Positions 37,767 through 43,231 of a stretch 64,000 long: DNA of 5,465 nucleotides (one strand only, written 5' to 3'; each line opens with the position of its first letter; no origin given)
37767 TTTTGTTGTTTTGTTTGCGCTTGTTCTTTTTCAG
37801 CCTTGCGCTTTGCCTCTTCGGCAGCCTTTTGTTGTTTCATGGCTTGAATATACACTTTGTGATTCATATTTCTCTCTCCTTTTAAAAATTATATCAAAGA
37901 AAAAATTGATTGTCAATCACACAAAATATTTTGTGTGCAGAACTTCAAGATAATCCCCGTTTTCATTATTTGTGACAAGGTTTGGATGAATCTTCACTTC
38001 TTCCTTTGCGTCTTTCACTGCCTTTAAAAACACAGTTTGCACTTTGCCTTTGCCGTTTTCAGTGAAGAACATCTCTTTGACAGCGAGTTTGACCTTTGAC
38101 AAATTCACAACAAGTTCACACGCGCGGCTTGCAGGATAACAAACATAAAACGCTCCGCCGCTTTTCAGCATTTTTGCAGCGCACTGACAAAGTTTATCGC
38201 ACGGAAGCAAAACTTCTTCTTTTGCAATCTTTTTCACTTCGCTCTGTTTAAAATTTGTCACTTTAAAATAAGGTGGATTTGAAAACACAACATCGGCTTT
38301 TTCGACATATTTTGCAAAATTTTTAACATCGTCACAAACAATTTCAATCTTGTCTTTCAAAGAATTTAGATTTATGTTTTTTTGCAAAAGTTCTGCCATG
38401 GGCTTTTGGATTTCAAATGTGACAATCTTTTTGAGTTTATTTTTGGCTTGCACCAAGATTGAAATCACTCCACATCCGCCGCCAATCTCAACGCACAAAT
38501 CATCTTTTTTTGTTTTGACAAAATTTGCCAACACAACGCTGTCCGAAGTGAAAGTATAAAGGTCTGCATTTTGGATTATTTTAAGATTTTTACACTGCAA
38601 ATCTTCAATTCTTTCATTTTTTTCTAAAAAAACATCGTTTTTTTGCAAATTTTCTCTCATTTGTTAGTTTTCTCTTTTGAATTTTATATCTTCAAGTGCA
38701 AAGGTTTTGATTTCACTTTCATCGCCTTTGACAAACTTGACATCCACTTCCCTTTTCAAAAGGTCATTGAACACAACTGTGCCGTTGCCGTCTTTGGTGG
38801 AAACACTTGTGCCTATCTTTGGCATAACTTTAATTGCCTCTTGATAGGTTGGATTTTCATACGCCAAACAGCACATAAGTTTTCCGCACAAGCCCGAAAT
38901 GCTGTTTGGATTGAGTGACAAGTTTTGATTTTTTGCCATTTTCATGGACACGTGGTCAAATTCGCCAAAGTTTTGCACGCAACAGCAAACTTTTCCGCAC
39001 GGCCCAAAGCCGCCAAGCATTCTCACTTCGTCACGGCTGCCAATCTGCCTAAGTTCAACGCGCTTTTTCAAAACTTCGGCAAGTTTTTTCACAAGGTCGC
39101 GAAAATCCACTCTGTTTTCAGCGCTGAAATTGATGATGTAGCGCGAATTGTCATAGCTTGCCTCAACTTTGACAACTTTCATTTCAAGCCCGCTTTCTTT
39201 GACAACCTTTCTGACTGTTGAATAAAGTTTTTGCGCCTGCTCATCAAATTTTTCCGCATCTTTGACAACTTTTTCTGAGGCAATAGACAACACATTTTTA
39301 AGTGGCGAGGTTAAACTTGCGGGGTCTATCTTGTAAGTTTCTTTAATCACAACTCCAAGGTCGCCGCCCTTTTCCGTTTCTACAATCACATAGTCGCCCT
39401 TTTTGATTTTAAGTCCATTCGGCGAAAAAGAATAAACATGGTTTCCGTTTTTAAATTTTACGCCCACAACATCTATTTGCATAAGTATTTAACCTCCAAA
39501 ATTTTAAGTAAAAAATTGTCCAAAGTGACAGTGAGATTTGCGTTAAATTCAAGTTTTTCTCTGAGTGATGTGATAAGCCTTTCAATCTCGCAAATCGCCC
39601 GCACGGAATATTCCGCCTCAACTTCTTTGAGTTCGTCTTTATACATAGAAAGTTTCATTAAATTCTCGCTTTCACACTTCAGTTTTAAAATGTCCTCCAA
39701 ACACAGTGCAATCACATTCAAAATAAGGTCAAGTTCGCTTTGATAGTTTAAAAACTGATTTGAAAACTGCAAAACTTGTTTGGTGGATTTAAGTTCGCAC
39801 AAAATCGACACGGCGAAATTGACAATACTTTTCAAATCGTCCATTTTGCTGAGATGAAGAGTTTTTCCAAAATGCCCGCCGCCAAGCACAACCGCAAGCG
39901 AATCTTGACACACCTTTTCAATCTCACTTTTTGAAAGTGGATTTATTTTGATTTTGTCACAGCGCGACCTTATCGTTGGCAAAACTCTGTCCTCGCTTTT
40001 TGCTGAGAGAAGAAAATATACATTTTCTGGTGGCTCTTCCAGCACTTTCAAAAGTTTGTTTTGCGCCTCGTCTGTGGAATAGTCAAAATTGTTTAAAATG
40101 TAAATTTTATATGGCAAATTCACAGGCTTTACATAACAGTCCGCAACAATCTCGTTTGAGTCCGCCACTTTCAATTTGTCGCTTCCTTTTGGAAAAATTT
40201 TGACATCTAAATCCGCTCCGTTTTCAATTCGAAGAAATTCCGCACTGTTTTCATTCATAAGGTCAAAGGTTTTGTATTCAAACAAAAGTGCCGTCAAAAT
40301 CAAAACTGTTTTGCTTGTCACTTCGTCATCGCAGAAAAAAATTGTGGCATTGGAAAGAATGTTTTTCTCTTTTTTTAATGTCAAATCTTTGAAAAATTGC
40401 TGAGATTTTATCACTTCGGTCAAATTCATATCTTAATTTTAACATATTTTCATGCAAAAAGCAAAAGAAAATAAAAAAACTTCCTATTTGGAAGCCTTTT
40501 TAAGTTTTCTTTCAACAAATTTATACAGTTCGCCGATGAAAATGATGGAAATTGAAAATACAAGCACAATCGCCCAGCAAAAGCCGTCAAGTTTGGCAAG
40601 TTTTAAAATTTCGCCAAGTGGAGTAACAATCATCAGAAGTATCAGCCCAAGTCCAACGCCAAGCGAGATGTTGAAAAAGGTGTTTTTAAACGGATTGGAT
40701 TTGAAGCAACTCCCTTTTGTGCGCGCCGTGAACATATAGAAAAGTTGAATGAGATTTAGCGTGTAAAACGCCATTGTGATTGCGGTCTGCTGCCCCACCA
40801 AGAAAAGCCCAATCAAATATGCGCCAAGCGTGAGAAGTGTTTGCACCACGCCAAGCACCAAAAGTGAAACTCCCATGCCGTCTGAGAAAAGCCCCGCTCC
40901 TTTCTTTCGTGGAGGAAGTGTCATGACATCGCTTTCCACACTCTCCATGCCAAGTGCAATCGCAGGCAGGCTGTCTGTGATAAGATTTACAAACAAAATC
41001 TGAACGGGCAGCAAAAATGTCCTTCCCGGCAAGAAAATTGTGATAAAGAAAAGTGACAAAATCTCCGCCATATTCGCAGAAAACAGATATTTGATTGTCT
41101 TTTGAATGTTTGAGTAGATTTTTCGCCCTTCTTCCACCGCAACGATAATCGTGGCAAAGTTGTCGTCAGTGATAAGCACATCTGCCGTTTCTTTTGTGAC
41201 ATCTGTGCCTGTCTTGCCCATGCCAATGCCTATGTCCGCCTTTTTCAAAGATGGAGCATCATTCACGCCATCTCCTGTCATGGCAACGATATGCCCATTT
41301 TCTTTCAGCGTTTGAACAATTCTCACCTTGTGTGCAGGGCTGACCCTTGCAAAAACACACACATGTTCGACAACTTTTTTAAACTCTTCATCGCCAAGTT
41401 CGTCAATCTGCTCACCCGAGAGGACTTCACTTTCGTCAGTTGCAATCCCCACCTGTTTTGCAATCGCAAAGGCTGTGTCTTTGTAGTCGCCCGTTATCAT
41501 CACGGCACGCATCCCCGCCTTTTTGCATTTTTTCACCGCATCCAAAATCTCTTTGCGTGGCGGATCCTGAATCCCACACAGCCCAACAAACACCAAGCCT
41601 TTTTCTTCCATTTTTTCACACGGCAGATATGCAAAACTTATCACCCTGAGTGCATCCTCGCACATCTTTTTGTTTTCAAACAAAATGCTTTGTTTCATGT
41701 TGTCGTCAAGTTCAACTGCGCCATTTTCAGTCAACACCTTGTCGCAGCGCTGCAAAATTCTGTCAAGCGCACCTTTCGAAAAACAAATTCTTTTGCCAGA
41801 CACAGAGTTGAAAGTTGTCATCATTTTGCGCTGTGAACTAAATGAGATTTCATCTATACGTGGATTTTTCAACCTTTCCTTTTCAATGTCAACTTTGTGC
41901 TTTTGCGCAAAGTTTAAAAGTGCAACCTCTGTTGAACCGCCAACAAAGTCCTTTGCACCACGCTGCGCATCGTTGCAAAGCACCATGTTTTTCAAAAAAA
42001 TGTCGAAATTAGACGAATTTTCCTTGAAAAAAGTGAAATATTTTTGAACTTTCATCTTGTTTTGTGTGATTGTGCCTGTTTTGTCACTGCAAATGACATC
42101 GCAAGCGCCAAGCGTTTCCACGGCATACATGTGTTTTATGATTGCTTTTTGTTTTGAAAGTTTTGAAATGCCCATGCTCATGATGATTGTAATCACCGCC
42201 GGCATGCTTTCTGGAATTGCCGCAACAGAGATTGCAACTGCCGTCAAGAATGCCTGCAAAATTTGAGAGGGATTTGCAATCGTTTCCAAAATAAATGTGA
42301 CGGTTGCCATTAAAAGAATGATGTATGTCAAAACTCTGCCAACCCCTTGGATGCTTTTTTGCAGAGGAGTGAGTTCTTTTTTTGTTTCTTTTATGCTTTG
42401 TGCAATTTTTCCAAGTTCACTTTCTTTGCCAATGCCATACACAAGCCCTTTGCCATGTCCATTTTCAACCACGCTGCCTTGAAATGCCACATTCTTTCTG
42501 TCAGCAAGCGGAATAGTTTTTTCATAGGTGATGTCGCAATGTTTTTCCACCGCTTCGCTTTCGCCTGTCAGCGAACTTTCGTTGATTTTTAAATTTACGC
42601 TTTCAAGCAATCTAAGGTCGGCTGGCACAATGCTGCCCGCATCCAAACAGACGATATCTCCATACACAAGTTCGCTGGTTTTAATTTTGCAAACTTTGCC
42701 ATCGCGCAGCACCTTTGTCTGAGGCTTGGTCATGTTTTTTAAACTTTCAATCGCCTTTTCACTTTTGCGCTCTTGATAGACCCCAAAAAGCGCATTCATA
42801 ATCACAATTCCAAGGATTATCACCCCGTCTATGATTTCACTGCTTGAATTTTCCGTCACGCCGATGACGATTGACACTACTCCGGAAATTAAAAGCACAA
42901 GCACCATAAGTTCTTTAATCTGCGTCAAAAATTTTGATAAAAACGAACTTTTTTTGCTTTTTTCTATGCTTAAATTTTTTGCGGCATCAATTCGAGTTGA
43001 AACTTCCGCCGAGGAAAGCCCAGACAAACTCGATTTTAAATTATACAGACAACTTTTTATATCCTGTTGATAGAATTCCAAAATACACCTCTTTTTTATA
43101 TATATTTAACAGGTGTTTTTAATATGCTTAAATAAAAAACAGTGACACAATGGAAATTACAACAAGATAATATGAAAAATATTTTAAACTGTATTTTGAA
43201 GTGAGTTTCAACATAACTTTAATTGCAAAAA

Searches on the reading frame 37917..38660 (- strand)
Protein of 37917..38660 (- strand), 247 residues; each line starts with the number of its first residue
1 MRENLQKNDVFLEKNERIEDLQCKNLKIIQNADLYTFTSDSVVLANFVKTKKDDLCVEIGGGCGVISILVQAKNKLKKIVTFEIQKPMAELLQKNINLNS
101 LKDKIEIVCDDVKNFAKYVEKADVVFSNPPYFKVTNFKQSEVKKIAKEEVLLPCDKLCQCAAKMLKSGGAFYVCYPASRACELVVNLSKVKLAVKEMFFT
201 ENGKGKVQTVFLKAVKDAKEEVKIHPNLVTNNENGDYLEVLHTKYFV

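Call 11: search_protein_families(library=pfam, proteins=[window:37917-38660:-], max_evalue=0.01)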
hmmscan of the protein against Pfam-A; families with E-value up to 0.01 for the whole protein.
window:37917-38660:- (247 aa): 13 families
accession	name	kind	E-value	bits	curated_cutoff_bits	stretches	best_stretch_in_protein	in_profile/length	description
PF05175.20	MTS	-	2e-11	44.3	23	1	41-175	20-140/170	Methyltransferase small domain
PF02475.24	TRM5-TYW2_MTfase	-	1.3e-09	38.6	28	1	50-144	34-126/164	TRM5/TYW2 methyltransferase domain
PF03602.21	Cons_hypoth95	-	2.2e-06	27.9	24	1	53-152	42-143/182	Conserved hypothetical protein 95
PF00398.26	RrnaAD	-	4.5e-06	26.4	24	1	50-134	28-112/263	Ribosomal RNA adenine dimethylase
PF10294.15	Methyltransf_16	-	1e-05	25.8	21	1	54-106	48-101/174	Lysine methyltransferase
PF13649.12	Methyltransf_25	-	8.2e-05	23.7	27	1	58-130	3-73/97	Methyltransferase domain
PF01170.24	UPF0020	-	0.00016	21.8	22.3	1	73-140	73-140/197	RMKL-like, methyltransferase domain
PF06325.19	PrmA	-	0.00018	21.5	22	1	51-128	160-233/296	Ribosomal protein L11 methyltransferase (PrmA)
PF12847.13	Methyltransf_18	-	0.00072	20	27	1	51-124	13-85/151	Methyltransferase domain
PF09445.16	Methyltransf_15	-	0.0008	19.5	22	1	59-164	7-113/165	RNA cap guanine-N2 methyltransferase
PF08241.18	Methyltransf_11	-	0.001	20.1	21.2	0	62-129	4-68/95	Methyltransferase domain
PF02384.22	N6_Mtase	-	0.0041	16.9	20.4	1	35-141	29-143/311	N-6 DNA Methylase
PF02390.23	Methyltransf_4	-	0.0091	15.9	24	0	54-133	3-86/173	Putative methyltransferase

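Call 23: find_encoding_contigs(protein=window:37917-38660:-, flank=4000, max_places=10)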
Protein window:37917-38660:- (247 aa): 4 contigs read that carry it; 4 places shown.
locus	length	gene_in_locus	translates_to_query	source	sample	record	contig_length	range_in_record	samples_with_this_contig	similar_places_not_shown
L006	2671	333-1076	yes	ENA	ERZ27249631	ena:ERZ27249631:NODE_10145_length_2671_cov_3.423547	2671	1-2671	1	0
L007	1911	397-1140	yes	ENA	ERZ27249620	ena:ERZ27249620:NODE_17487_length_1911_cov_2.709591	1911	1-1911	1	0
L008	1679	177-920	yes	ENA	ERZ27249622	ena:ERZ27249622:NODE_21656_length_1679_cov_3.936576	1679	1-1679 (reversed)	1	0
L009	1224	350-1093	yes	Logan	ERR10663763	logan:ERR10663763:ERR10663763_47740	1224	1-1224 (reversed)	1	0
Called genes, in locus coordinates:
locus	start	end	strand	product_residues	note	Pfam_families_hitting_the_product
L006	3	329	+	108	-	?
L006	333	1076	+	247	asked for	PF03602:Cons_hypoth95 (weak), PF02475:TRM5-TYW2_MTfase, PF05175:MTS, PF10294:Methyltransf_16 (weak)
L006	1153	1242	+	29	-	-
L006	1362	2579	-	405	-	-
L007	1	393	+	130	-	?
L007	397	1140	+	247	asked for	PF03602:Cons_hypoth95 (weak), PF02475:TRM5-TYW2_MTfase, PF05175:MTS, PF10294:Methyltransf_16 (weak)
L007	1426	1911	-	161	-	?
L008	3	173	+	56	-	?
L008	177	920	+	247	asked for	PF03602:Cons_hypoth95 (weak), PF02475:TRM5-TYW2_MTfase, PF05175:MTS, PF10294:Methyltransf_16 (weak)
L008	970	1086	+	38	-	-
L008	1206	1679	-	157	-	?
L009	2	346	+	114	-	?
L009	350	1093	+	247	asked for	PF03602:Cons_hypoth95 (weak), PF02475:TRM5-TYW2_MTfase, PF05175:MTS, PF10294:Methyltransf_16 (weak)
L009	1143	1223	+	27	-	?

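Call 55: search_protein_families(library=ncbifam, proteins=[window:37917-38660:-], max_evalue=0.01)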
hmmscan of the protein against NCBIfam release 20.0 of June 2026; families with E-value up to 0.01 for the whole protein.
window:37917-38660:- (247 aa): 34 families (the best 25 are shown)
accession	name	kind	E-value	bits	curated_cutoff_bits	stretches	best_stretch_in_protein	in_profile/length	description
NF047853.1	tRm6a37MtseTrmN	equivalog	4.7e-20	72.3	350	1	38-239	29-231/244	tRNA(1)(Val) (adenine(37)-N(6))-methyltransferase TrmN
NF011529.0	PRK14968.1-3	equivalog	9e-16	57.9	162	1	22-133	4-110/198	putative methyltransferase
TIGR03534.1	RF_mod_PrmC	equivalog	2e-12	47.1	199.1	1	46-172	82-216/253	peptide chain release factor N(5)-glutamine methyltransferase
TIGR00537.1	hemK_rel_arch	hypoth_equivalog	8.3e-12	45.2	87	1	35-136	2-97/179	HemK2/MTQ2 family protein methyltransferase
TIGR00536.1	hemK_fam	subfamily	6.2e-09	35.3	115.5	1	54-146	116-206/286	HemK family protein methyltransferase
TIGR00755.1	ksgA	equivalog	7.4e-09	35.3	171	1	45-131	22-104/256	16S rRNA (adenine(1518)-N(6)/adenine(1519)-N(6))-dimethyltransferase RsmA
NF011528.0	PRK14968.1-2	equivalog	2.7e-08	33.6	171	1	23-138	9-124/205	putative methyltransferase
TIGR02469.1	CbiT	equivalog_domain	1.8e-07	31.4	78.3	1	49-126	16-93/124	precorrin-6Y C5,15-methyltransferase (decarboxylating) subunit CbiT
TIGR03533.1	L3_gln_methyl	equivalog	1.9e-07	30.7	229.7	1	45-138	114-206/284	50S ribosomal protein L3 N(5)-glutamine methyltransferase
NF047732.1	tRNAMtaseTrm5bMeth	equivalog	3.8e-07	29.4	500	1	50-131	196-272/337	tRNA (guanine(37)-N1)-methyltransferase Trm5b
NF000499.2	Erm23S_rRNA_broad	equivalog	6.7e-06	25.7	212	1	45-136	16-101/244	23S ribosomal RNA methyltransferase Erm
NF002421.0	PRK01544.1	equivalog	7.6e-06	24.9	567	1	30-148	118-233/524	bifunctional peptide chain release factor N(5)-glutamine methyltransferase PrmC/tRNA (guanosine(46)-N7)-methyltransferase TrmB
NF007023.0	PRK09489.1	equivalog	1.6e-05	24.3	295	1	17-145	163-285/342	16S rRNA (guanine(1207)-N(2))-methyltransferase RsmC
NF041081.1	prot_lys_mtase_Arch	equivalog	4.4e-05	23.6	200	1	47-125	4-80/142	protein-lysine N-methyltransferase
NF011530.0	PRK14968.1-4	equivalog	4.9e-05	22.8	243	1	25-133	10-111/202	putative methyltransferase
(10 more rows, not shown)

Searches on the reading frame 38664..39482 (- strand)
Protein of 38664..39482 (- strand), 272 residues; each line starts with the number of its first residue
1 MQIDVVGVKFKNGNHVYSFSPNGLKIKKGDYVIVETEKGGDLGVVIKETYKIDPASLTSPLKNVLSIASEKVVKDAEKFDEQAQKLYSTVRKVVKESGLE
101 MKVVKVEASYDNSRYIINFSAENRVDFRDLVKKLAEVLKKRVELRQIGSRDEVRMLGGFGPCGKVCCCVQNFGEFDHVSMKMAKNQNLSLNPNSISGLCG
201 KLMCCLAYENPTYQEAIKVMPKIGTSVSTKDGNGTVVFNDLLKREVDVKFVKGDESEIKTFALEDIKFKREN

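Call 11: search_protein_families(library=pfam, proteins=[window:38664-39482:-], max_evalue=0.01)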
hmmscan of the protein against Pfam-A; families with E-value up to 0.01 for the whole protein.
window:38664-39482:- (272 aa): 2 families
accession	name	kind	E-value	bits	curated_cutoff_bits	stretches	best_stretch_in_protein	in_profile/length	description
PF04468.17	PSP1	-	4.6e-23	81.8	27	1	62-147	1-86/86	PSP1 C-terminal conserved region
PF22045.1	CmlS_C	-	0.0015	19.2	27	0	78-142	29-89/118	Chloramphenicol halogenase CmlS C-terminal domain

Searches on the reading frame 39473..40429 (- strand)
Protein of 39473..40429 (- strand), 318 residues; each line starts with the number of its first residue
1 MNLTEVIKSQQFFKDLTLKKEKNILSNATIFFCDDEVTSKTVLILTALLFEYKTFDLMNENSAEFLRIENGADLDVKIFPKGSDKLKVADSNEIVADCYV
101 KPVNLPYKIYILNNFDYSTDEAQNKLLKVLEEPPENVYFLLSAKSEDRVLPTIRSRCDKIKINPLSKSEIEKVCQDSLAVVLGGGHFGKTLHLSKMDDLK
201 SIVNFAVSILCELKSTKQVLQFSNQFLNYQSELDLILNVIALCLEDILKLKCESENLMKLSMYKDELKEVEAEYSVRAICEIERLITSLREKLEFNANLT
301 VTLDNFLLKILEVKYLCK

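Call 11: search_protein_families(library=pfam, proteins=[window:39473-40429:-], max_evalue=0.01)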
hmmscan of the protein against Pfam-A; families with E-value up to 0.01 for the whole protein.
window:39473-40429:- (318 aa): 1 family
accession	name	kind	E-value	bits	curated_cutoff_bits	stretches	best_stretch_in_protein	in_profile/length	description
PF13177.12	DNA_pol3_delta2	-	3.8e-29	102.2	27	1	10-165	3-160/161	DNA polymerase III, delta subunit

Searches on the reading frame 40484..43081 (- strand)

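Call 11: search_protein_families(library=pfam, proteins=[window:40484-43081:-], max_evalue=0.01)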
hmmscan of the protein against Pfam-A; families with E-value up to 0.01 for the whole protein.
window:40484-43081:- (865 aa): 6 families
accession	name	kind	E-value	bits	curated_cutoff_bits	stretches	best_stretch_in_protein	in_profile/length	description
PF00122.25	E1-E2_ATPase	-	3.1e-50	170.7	28.1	1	116-311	1-181/181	E1-E2 ATPase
PF00689.26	Cation_ATPase_C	-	4.4e-45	154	27.3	1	689-856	3-175/175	Cation transporting ATPase, C-terminus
PF13246.12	Cation_ATPase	-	4e-20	72.1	21.7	1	368-449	2-91/91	Cation transport ATPase (P-type)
PF00702.32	Hydrolase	-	3.8e-18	67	26.4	1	328-616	2-191/191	haloacid dehalogenase-like hydrolase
PF00690.31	Cation_ATPase_N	-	1.6e-08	34.5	20.4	1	4-70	2-69/69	Cation transporter/ATPase, N-terminus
PF12710.13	HAD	-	0.00094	20.1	27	1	508-613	88-189/189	haloacid dehalogenase-like hydrolase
